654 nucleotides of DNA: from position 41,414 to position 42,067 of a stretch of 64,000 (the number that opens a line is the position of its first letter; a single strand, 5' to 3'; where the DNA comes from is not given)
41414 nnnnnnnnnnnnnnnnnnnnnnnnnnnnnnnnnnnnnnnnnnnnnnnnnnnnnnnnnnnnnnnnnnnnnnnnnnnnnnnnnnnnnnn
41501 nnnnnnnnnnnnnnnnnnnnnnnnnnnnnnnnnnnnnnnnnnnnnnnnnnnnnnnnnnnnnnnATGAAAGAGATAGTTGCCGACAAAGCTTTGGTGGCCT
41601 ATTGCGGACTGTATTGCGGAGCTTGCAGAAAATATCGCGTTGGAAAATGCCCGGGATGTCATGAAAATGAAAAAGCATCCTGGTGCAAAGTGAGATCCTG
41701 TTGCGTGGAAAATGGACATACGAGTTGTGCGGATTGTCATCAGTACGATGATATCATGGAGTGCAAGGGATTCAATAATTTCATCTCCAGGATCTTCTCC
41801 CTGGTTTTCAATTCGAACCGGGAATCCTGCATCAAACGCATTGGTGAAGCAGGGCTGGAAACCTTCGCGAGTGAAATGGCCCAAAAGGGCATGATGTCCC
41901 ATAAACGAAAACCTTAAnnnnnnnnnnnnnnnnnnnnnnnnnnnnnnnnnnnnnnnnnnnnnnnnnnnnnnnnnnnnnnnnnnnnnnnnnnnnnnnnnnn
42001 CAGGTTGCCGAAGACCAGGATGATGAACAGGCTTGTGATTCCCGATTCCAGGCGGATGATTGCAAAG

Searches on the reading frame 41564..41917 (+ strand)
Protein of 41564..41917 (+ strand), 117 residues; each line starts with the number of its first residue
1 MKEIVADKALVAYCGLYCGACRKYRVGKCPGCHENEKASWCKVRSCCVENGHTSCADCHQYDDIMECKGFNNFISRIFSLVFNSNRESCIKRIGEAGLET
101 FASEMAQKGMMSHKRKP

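Call 8: search_protein_families(library=pfam, proteins=[window:41564-41917:+], max_evalue=0.1)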
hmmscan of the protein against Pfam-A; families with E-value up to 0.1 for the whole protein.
window:41564-41917:+ (117 aa): 1 family
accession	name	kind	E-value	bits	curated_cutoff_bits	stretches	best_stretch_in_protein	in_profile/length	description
PF12675.12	DUF3795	-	1.7e-05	25.6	22.6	1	11-62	2-77/83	Protein of unknown function (DUF3795)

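Call 10: find_encoding_contigs(protein=window:41564-41917:+, flank=6000, max_places=10)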
Protein window:41564-41917:+ (117 aa): 3 contigs read that carry it; 3 places shown.
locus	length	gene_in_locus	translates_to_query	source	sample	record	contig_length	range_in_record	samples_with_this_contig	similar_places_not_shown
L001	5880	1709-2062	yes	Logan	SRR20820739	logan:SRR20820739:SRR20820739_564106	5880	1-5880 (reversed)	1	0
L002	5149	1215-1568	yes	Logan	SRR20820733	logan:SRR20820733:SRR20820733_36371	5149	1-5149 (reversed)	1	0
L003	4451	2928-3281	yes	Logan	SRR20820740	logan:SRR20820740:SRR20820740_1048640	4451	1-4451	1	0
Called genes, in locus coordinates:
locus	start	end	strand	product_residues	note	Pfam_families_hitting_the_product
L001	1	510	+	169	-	?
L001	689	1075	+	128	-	-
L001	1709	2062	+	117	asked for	PF12675:DUF3795 (faint)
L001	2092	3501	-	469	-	PF01554:MatE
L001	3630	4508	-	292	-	PF12833:HTH_18, PF00165:HTH_AraC, PF06445:GyrI-like, PF14526:Cass2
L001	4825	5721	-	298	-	PF00294:PfkB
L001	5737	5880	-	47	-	?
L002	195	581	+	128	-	-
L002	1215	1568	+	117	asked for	PF12675:DUF3795 (faint)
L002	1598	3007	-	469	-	PF01554:MatE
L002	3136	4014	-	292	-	PF12833:HTH_18, PF00165:HTH_AraC, PF06445:GyrI-like, PF14526:Cass2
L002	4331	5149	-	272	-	?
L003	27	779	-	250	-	PF01925:TauE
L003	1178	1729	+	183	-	-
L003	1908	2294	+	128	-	-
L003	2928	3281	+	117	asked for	PF12675:DUF3795 (faint)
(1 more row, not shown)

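Call 20: find_homologous_proteins(query=window:41564-41917:+, max_evalue=0.00001)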
Query window:41564-41917:+ (117 aa): 1017 proteins with E <= 0.00001 among 1018 candidates; the best 120 are listed.
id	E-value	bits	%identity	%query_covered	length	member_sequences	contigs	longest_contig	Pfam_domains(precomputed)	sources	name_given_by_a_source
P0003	7.9e-76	270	100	100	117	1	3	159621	PF12675.13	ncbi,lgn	-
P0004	5.6e-54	199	72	99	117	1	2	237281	PF12675.13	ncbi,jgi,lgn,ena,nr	ncbi:DUF3795 domain-containing protein [bacterium]|nr:DUF3795 domain-containing protein [bacterium]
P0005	2.1e-53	197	72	99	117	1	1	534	PF12675.13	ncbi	-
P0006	1.2e-52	195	70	99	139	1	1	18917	PF12675.13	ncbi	-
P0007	1.7e-52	194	73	98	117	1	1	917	PF12675.13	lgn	-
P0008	3.2e-51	190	70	99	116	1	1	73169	PF12675.13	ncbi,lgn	-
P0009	4.5e-48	180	66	98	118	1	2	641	PF12675.13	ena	-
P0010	6.0e-48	180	66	99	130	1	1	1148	PF12675.13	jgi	jgi:hypothetical protein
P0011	2.5e-46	174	63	99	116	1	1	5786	PF12675.13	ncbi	-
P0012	3.5e-46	174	63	98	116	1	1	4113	PF12675.13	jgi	jgi:hypothetical protein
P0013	4.4e-46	174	63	98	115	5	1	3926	-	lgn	-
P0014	6.0e-45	170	63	98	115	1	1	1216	PF12675.13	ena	-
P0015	6.3e-45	170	64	98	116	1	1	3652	PF12675.13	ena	-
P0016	9.9e-45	169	62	98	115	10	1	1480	PF12675.13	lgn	-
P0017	1.1e-44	169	65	98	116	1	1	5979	PF12675.13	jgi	-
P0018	1.4e-44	169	60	98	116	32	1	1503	PF12675.13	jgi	jgi:hypothetical protein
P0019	1.5e-44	169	61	98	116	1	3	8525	PF12675.13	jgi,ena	-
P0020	2.1e-44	168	61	98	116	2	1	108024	PF12675.13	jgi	jgi:hypothetical protein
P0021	2.6e-44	168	60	98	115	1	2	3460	PF12675.13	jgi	jgi:hypothetical protein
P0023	8.4e-44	166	60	99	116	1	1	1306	PF12675.13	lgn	-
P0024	1.1e-43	166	63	98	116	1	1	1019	PF12675.13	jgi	jgi:hypothetical protein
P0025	1.1e-43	166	62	98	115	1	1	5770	PF12675.13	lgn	-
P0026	1.4e-43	166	60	98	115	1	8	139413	PF12675.13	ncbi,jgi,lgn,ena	-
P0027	1.6e-43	165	62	99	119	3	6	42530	PF12675.13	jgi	-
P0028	1.7e-43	165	62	99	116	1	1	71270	PF12675.13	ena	-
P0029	1.7e-43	165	60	98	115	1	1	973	PF12675.13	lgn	-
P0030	2.6e-43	165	61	98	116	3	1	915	PF12675.13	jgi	-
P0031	2.8e-43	165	63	98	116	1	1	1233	PF12675.13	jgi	jgi:hypothetical protein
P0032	3.2e-43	164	59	98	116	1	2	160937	PF12675.13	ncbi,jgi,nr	ncbi:MAG: DUF3795 domain-containing protein [Bacteroidales bacterium]|jgi:hypothetical protein|nr:DU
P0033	4.3e-43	164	59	98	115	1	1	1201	PF12675.13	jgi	jgi:hypothetical protein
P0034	5.9e-43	163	60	98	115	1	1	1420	PF12675.13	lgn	-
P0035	7.0e-43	163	60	98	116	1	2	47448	PF12675.13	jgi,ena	-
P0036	7.3e-43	163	61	98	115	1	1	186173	PF12675.13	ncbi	-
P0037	7.7e-43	163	60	98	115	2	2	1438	PF12675.13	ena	-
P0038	7.9e-43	163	63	98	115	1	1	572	PF12675.13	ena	-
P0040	9.3e-43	163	59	99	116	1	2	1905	PF12675.13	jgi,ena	jgi:hypothetical protein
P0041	1.2e-42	163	59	98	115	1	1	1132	PF12675.13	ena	-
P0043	1.3e-42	162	61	98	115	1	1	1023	PF12675.13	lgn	-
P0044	1.3e-42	162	61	98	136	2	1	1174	PF12675.13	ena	-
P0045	1.5e-42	162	58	98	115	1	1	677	PF12675.13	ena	-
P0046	1.5e-42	162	63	98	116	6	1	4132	PF12675.13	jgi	-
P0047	1.6e-42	162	62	98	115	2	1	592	PF12675.13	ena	-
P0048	1.8e-42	162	59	99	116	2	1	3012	PF12675.13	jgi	jgi:hypothetical protein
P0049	1.9e-42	162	58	98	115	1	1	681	PF12675.13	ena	-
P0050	2.4e-42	162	60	98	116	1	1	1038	PF12675.13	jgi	jgi:hypothetical protein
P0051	2.5e-42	161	61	99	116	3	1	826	PF12675.13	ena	-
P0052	2.9e-42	161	58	98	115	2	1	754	PF12675.13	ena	-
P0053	3.1e-42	161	58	98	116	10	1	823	PF12675.13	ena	-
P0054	3.2e-42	161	59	98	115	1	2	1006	PF12675.13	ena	-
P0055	3.4e-42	161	57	98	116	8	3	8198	PF12675.13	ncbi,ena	-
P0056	3.8e-42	161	63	99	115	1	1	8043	PF12675.13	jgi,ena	-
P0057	4.5e-42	161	60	97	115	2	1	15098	PF12675.13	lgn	-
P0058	4.6e-42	161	62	98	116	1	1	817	PF12675.13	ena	-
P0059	4.7e-42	161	62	98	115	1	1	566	PF12675.13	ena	-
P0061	5.7e-42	160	56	99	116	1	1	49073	PF12675.13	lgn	-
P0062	5.7e-42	160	57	98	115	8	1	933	PF12675.13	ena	-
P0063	5.8e-42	160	63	98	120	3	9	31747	PF12675.13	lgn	-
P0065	7.0e-42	160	61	98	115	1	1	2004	PF12675.13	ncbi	-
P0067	7.4e-42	160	63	98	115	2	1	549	PF12675.13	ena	-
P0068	9.3e-42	160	61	98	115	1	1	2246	PF12675.13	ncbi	-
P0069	9.9e-42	160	61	91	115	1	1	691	PF12675.13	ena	-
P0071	1.0e-41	160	59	98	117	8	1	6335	PF12675.13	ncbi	-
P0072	1.1e-41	159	62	98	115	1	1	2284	PF12675.13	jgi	jgi:hypothetical protein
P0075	1.2e-41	159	58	99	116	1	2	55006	PF12675.13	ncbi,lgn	-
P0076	1.5e-41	159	58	98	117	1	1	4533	PF12675.13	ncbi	-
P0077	1.5e-41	159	58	99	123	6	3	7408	PF12675.13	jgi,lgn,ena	-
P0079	1.9e-41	159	59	98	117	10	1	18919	PF12675.13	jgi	-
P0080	2.0e-41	159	60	98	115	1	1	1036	PF12675.13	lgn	-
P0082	2.4e-41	158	59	98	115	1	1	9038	PF12675.13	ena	-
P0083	2.4e-41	158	60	97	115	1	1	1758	PF12675.13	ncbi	-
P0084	2.5e-41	158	59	98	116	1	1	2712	PF12675.13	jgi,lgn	jgi:hypothetical protein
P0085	2.7e-41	158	57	98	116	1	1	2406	PF12675.13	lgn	-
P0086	2.7e-41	158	58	98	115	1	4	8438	PF12675.13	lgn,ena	-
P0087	2.9e-41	158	61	98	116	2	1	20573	PF12675.13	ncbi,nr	ncbi:DUF3795 domain-containing protein [bacterium]|nr:DUF3795 domain-containing protein [bacterium]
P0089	3.1e-41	158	63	91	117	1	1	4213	PF12675.13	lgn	-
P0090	3.2e-41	158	61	98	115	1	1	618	PF12675.13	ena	-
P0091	3.2e-41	158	57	98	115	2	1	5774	PF12675.13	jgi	-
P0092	3.3e-41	158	57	98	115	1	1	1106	PF12675.13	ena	-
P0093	3.3e-41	158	57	98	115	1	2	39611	PF12675.13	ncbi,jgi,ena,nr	ncbi:MAG TPA: DUF3795 domain-containing protein [Dehalococcoidia bacterium]|nr:DUF3795 domain-contai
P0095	3.9e-41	158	58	98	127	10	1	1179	PF12675.13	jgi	jgi:hypothetical protein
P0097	4.0e-41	158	64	91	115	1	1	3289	PF12675.13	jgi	jgi:hypothetical protein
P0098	4.4e-41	157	62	98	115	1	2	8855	PF12675.13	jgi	jgi:hypothetical protein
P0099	4.5e-41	157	57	98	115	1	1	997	PF12675.13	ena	-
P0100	5.3e-41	157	57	98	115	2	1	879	PF12675.13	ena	-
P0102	5.7e-41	157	57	98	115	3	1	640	PF12675.13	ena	-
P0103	5.7e-41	157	56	98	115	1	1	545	PF12675.13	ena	-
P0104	5.9e-41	157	57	98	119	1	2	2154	PF12675.13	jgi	jgi:hypothetical protein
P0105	6.2e-41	157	60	99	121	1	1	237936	PF12675.13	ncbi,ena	-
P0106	6.6e-41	157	60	91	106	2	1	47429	PF12675.13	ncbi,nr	ncbi:MAG: DUF3795 domain-containing protein [Deltaproteobacteria bacterium]|nr:DUF3795 domain-contai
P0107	6.6e-41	157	59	99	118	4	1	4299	PF12675.13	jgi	jgi:hypothetical protein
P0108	6.9e-41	157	62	98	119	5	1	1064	PF12675.13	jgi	jgi:hypothetical protein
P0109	7.1e-41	157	58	98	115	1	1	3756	PF12675.13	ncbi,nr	ncbi:MAG: DUF3795 domain-containing protein [Candidatus Sumerlaeota bacterium]|nr:DUF3795 domain-con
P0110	7.3e-41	157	60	98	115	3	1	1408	PF12675.13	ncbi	-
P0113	7.9e-41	157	59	99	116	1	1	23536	PF12675.13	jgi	-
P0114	8.4e-41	157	59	98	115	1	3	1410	PF12675.13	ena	-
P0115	8.9e-41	156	60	97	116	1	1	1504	PF12675.13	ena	-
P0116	9.1e-41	156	57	98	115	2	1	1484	PF12675.13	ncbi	-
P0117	9.2e-41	156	59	99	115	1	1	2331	PF12675.13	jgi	jgi:hypothetical protein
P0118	9.5e-41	156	57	98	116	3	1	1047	PF12675.13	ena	-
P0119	9.8e-41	156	58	98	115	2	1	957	PF12675.13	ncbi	-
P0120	9.8e-41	156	57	98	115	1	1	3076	PF12675.13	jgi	jgi:hypothetical protein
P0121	1.1e-40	156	58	98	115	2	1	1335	PF12675.13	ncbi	-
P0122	1.1e-40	156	57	98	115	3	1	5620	PF12675.13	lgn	-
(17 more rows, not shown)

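Call 22: find_encoding_contigs(protein=P0004, flank=6000, max_places=3)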
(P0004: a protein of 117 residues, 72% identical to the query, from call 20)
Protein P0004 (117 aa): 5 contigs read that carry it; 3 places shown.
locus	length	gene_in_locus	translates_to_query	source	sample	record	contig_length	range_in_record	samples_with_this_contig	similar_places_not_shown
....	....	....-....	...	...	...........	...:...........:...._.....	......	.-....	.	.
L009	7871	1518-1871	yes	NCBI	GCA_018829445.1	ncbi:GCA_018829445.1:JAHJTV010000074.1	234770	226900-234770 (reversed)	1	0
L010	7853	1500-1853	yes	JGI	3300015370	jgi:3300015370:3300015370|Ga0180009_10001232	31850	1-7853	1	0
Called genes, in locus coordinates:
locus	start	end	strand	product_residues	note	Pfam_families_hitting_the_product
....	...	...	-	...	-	-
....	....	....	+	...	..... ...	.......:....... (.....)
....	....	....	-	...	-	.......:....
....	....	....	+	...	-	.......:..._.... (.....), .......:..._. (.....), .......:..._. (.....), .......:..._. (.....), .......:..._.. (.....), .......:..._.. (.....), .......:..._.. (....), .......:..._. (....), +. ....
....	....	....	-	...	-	-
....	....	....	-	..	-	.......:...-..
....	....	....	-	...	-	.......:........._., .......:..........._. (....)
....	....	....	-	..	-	-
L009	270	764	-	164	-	-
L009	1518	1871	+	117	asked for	PF12675:DUF3795 (faint)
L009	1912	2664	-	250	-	PF02146:SIR2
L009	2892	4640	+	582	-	PF07719:TPR_2 (faint), PF13174:TPR_6 (faint), PF13181:TPR_8 (faint), PF13428:TPR_14 (faint), PF14559:TPR_19 (faint), PF24575:TPR_Slam (faint), PF13432:TPR_16 (weak), PF00515:TPR_1 (weak), +2 more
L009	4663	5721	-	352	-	-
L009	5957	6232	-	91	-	PF01176:eIF-1a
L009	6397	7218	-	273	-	PF12146:Hydrolase_4, PF00561:Abhydrolase_1 (weak)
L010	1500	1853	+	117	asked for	PF12675:DUF3795 (faint)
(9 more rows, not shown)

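Call 23: find_encoding_contigs(protein=P0006, flank=6000, max_places=3)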
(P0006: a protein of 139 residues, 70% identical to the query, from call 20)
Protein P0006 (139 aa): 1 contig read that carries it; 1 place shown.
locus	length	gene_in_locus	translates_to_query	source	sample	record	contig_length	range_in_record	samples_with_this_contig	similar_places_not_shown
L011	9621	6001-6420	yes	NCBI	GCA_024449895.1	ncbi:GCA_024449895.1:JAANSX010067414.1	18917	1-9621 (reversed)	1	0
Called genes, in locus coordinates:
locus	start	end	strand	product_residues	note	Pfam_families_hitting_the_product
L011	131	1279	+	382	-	PF02771:Acyl-CoA_dh_N, PF02770:Acyl-CoA_dh_M, PF00441:Acyl-CoA_dh_1, PF08028:Acyl-CoA_dh_2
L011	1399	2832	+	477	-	PF00108:Thiolase_N (weak), PF22691:Thiolase_C_1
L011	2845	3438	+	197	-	-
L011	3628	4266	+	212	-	PF12844:HTH_19 (weak), PF01381:HTH_3 (weak), PF02311:AraC_binding (faint), PF07883:Cupin_2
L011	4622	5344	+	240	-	PF01411:tRNA-synt_2c, PF07973:tRNA_SAD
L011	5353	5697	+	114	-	PF09413:DUF2007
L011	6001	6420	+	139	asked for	PF12675:DUF3795 (faint)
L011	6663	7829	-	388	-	PF00557:Peptidase_M24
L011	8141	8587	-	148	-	PF04246:RseC_MucC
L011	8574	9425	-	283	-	PF04060:FeS, PF12838:Fer4_7, PF13187:Fer4_9 (weak), PF13237:Fer4_10 (weak), PF14697:Fer4_21, PF25160:LdpA_Fe-S-bd (weak), PF00037:Fer4, PF12837:Fer4_6, +1 more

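Call 24: find_encoding_contigs(protein=P0008, flank=6000, max_places=3)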
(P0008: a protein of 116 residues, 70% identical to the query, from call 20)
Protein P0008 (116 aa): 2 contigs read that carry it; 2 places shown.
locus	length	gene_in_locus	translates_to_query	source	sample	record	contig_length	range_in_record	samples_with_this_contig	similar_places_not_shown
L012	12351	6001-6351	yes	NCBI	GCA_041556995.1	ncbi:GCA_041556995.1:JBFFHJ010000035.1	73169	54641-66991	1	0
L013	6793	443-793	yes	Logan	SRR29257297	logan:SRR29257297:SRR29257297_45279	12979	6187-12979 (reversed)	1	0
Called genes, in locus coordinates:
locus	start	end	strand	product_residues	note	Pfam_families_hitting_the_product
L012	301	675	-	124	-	PF01638:HxlR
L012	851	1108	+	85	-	-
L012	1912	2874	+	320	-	PF00676:E1_dh, PF02775:TPP_enzyme_C (weak), PF00456:Transketolase_N (weak)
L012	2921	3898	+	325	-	PF02779:Transket_pyr, PF02780:Transketolase_C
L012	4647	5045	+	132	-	PF01047:MarR, PF12802:MarR_2, PF13412:HTH_24 (weak), PF22381:Staph_reg_Sar_Rot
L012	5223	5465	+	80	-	-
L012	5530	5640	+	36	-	-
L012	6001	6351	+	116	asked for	PF12675:DUF3795 (faint)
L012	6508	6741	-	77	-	PF12674:Zn_ribbon_2 (weak)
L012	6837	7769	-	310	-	PF08279:HTH_11, PF19187:HTH_PafC (faint), PF13280:WYL, PF25583:WCX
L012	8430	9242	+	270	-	PF14903:WG_beta_rep (faint)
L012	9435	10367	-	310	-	PF00126:HTH_1, PF03466:LysR_substrate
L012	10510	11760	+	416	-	PF05221:AdoHcyase, PF02826:2-Hacid_dh_C, PF00670:AdoHcyase_NAD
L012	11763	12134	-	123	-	PF01382:Avidin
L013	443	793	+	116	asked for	PF12675:DUF3795 (faint)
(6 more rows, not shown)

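Call 26: find_related_loci(query=A2, collection=genome_contigs, flank=2000)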
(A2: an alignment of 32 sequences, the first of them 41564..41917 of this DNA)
Query A2 (117 aa) in genome_contigs; peptide patterns used: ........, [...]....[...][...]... (x = any residue, [..] = any of these).
599 stretches matched a pattern (row limit reached: there are more); 350 encode a relative of the query (tblastn E <= 1e-3); the best 80 are kept; 80 distinct loci.
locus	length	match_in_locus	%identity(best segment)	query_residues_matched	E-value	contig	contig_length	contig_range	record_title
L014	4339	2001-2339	70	4-116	1e-53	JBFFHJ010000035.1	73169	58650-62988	MAG: bacterium isolate Mix_mud16.2022.02.20 k141_2534415_length_73169_cov_12.0000, whole genome shotgun sequence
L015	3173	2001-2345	60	1-115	2e-48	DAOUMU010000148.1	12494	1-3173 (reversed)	MAG TPA_asm: Anaerolineae bacterium isolate W92_265 k127_567255, whole genome shotgun sequence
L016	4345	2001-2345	61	1-115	3e-48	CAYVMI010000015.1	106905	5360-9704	MAG TPA_asm: uncultured Desulfobacterales bacterium isolate SRP167671_co2_52 genome assembly, contig: NODE_195_length_10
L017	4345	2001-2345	60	1-115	9e-48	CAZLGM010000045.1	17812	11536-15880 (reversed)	MAG TPA_asm: uncultured Desulfocapsaceae bacterium isolate SRP077602_co1_307 genome assembly, contig: NODE_9534_length_1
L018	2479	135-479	59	1-115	6e-47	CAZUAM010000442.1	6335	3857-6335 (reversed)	MAG TPA_asm: uncultured Planctomycetaceae bacterium isolate binchicken_co262_366 genome assembly, contig: NODE_14283_len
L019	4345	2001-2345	59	1-115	5e-47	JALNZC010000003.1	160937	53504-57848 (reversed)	MAG: Bacteroidales bacterium isolate SO_2017_GW1 bin 88 NODE_730_length_160937_cov_1.360152_OW334_2017, whole genome sho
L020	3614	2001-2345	57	1-115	4e-46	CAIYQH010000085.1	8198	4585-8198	MAG: uncultured Bacteroidales bacterium isolate Kiruna_bin-02728 genome assembly, contig: bin-02728:085/620, whole genom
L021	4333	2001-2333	57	1-116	7e-46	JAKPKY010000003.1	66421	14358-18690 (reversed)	MAG: Planctomycetota bacterium isolate JPAS_maxbin.168 k141_70512, whole genome shotgun sequence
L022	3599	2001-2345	60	1-115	2e-45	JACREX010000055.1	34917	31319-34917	MAG: Bacteroidia bacterium isolate NC_groundwater_1710_Pr3_B-0.1um_39_22 SR-2_scaffold_141_485420, whole genome shotgun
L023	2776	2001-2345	58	1-115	1e-45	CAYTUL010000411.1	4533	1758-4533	MAG TPA_asm: uncultured Desulfobacteraceae bacterium isolate SRP323688_co1_193 genome assembly, contig: NODE_25648_lengt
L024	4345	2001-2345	58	1-115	9e-46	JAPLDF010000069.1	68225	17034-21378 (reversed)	MAG: Bacteroidetes bacterium isolate LacPavin_0419_WC70L_MAG_48_58 LacPavin_0419_WC70L_scaffold_565334, whole genome sho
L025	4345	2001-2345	59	1-115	1e-45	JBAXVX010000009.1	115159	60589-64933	MAG: Bacteroidota bacterium isolate ELA698 MAG698_9, whole genome shotgun sequence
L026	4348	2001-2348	57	1-116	9e-45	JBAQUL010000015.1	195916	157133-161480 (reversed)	MAG: Candidatus Moraniibacteriota bacterium isolate MFD12006_ilm_asm_bin13 k127_132001, whole genome shotgun sequence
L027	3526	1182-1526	58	1-115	5e-45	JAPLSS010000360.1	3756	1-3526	MAG: Candidatus Sumerlaeota bacterium isolate LacPavin_0920_SED5_MAG_64_9 LacPavin_0920_SED5_scaffold_1316229, whole gen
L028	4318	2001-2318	61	10-115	5e-45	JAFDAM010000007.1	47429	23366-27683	MAG: Deltaproteobacteria bacterium isolate AB_3033_Bin_183 AB_3033_Bin_183_scaffold_703, whole genome shotgun sequence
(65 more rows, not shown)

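Call 29: list_cluster_members(proteins=[P0003, P0001])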
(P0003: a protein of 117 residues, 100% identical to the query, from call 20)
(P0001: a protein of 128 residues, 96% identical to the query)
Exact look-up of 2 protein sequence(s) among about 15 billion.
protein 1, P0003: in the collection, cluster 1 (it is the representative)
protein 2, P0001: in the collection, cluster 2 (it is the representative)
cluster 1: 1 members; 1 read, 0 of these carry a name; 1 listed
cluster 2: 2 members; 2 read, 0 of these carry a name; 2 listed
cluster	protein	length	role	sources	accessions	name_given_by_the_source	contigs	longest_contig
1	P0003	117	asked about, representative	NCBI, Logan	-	-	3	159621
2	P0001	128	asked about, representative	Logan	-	-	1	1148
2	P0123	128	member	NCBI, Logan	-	-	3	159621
